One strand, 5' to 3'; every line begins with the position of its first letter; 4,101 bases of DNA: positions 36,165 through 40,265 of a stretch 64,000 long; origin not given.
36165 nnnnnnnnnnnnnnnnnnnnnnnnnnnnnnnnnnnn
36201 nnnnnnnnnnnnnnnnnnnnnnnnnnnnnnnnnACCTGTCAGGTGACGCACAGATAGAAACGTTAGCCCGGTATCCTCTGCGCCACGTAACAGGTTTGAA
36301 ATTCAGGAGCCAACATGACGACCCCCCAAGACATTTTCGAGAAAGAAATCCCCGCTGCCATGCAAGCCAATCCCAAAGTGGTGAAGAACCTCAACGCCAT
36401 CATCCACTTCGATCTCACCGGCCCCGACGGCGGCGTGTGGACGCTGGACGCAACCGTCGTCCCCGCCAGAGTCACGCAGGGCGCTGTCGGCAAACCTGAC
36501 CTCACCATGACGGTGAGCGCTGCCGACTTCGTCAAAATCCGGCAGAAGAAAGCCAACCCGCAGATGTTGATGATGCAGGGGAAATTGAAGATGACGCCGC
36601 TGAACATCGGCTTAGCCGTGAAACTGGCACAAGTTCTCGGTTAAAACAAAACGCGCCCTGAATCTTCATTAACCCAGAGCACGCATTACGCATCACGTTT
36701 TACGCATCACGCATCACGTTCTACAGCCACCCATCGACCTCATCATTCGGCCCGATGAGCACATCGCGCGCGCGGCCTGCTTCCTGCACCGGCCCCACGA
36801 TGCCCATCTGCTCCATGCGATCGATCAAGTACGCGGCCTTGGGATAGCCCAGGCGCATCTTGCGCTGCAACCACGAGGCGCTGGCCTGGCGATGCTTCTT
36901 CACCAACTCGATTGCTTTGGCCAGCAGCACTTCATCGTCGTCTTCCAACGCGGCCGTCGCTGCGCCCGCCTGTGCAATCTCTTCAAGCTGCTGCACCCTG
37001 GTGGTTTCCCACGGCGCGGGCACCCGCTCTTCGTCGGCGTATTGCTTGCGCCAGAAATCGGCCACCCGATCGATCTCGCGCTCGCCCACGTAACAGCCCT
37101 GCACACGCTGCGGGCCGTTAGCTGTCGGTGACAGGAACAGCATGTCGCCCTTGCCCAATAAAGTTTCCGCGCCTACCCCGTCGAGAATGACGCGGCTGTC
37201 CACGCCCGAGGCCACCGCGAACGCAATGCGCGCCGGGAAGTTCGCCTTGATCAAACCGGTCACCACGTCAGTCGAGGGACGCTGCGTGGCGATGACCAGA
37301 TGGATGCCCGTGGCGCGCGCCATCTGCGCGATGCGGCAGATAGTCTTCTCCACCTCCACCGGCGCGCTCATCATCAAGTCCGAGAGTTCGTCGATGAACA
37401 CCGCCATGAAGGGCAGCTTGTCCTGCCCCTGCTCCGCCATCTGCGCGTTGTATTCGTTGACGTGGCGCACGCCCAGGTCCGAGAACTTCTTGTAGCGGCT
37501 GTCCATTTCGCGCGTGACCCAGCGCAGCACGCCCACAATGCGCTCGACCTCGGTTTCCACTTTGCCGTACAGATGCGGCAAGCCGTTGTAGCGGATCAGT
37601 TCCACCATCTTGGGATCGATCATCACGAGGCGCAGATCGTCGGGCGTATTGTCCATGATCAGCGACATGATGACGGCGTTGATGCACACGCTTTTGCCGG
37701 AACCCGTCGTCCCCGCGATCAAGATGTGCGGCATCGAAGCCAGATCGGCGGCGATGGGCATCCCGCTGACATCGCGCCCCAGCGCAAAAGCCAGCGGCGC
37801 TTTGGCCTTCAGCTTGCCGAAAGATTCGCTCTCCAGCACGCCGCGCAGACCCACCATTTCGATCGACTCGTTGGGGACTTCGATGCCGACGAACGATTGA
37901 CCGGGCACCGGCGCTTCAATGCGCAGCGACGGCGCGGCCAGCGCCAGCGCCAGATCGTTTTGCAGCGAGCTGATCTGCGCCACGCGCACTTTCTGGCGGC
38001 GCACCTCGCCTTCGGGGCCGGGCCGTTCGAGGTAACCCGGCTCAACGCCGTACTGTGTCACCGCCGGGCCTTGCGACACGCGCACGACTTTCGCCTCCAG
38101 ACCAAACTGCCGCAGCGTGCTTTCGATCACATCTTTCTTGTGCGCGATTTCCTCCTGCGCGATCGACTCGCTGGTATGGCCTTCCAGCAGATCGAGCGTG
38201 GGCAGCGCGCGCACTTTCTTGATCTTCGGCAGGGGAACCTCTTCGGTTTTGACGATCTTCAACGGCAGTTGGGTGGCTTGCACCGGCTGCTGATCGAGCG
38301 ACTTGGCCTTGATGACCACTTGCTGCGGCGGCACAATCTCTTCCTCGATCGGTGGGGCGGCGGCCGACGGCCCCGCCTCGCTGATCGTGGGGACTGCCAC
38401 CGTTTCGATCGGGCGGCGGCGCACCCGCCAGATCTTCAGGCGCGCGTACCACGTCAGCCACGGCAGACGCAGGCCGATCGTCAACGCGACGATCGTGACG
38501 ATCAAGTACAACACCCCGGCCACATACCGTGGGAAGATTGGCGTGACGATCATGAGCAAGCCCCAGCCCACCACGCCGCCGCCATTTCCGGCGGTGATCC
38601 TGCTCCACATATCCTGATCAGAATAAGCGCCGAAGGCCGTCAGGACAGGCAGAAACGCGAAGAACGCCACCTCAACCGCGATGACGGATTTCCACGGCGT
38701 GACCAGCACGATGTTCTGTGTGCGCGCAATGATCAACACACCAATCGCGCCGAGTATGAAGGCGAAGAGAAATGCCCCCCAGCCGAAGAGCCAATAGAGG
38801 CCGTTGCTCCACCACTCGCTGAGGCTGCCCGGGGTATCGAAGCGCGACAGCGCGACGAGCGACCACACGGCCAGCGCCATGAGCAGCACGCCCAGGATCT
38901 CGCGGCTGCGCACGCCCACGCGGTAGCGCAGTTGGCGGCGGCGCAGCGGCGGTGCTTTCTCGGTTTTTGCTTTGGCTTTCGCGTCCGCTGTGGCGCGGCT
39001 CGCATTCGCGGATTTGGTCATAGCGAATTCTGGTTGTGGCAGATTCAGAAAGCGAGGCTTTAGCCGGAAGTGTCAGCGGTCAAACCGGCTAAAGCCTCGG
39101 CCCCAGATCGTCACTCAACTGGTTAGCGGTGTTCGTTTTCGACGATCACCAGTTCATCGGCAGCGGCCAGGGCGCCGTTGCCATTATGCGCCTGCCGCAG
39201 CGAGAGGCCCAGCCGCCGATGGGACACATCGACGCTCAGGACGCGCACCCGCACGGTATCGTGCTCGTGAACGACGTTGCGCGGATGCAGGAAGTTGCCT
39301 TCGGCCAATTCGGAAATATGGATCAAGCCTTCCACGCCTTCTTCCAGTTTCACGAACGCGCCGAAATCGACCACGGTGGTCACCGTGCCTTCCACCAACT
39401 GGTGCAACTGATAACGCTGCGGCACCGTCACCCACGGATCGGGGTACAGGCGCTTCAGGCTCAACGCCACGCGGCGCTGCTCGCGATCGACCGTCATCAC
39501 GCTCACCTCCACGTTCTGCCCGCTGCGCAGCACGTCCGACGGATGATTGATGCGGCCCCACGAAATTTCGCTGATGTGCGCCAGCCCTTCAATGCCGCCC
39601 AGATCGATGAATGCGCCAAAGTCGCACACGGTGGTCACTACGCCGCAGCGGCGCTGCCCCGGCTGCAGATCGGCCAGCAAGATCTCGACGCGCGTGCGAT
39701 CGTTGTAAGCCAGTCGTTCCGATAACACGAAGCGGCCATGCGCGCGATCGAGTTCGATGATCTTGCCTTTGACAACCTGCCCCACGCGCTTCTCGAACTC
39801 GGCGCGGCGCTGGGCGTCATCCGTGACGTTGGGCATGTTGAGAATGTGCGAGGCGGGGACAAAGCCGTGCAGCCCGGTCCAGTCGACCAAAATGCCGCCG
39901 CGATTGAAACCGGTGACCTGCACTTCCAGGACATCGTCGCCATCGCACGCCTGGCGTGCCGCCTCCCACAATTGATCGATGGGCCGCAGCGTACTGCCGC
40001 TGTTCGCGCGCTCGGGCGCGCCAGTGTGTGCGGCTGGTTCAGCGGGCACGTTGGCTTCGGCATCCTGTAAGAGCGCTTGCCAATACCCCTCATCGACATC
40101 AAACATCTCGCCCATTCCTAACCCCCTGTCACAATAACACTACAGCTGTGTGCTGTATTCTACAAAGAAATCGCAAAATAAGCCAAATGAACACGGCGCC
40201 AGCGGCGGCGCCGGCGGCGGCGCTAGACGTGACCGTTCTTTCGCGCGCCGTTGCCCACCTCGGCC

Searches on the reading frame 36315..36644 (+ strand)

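Call 11: search_protein_families(library=pfam, proteins=[window:36315-36644:+], max_evalue=0.001)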
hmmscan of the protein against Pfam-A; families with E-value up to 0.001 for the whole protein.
window:36315-36644:+ (109 aa): 1 family
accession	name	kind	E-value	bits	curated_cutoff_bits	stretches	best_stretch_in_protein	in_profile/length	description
PF02036.22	SCP2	-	5.5e-18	65.6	21.3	1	17-108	10-100/101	SCP-2 sterol transfer family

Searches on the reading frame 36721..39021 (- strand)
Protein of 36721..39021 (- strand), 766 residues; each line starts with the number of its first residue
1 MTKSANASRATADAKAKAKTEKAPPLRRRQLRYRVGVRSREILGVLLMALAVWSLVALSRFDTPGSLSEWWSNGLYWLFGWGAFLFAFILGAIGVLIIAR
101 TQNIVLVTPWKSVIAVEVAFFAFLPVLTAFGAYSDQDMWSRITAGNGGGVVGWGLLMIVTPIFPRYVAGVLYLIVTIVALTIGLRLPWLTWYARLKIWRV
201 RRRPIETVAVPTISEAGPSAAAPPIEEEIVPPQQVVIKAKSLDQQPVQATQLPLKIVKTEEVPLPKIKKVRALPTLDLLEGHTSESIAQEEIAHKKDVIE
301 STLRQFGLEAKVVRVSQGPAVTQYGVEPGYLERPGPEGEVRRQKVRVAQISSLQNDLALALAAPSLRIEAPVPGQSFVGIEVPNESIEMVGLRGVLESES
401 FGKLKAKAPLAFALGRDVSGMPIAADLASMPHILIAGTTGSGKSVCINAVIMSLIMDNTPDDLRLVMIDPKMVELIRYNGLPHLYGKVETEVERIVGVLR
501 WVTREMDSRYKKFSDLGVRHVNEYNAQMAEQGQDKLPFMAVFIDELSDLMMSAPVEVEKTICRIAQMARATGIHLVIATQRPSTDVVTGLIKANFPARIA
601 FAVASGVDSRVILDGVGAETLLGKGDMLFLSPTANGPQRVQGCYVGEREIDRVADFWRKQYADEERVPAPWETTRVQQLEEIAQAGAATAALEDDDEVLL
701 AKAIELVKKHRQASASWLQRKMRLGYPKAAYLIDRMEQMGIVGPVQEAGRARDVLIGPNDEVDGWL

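Call 11: search_protein_families(library=pfam, proteins=[window:36721-39021:-], max_evalue=0.001)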
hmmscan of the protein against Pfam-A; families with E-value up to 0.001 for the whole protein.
window:36721-39021:- (766 aa): 5 families
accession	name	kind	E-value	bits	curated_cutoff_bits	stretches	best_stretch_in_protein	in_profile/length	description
PF01580.24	FtsK_SpoIIIE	-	6e-59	199.6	24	1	405-583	13-220/221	FtsK/SpoIIIE family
PF17854.6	FtsK_alpha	-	2.3e-28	98.8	22.9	1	273-384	1-101/101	FtsK alpha domain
PF09397.16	FtsK_gamma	-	1.5e-19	69.9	30.6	1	695-756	2-62/63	Ftsk gamma domain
PF12846.13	AAA_10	-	0.00023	20.8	27.5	0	430-472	21-59/362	AAA-like domain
PF01935.23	DUF87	-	0.00054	20.6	23.2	0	419-470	10-60/220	Helicase HerA, central domain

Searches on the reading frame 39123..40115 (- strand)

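Call 11: search_protein_families(library=pfam, proteins=[window:39123-40115:-], max_evalue=0.001)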
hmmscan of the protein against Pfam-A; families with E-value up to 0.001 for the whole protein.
window:39123-40115:- (330 aa): 3 families
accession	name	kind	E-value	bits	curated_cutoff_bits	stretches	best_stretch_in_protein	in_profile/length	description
PF00575.29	S1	-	2.5e-47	159.6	22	3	151-221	3-74/74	S1 RNA binding domain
PF23459.1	S1_RRP5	-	4.6e-17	62.8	27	2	150-220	1-72/72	RRP5 S1 domain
PF21710.3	Spt6_S1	-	3.2e-08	34.2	27.5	0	245-309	24-89/91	Spt6, S1/OB domain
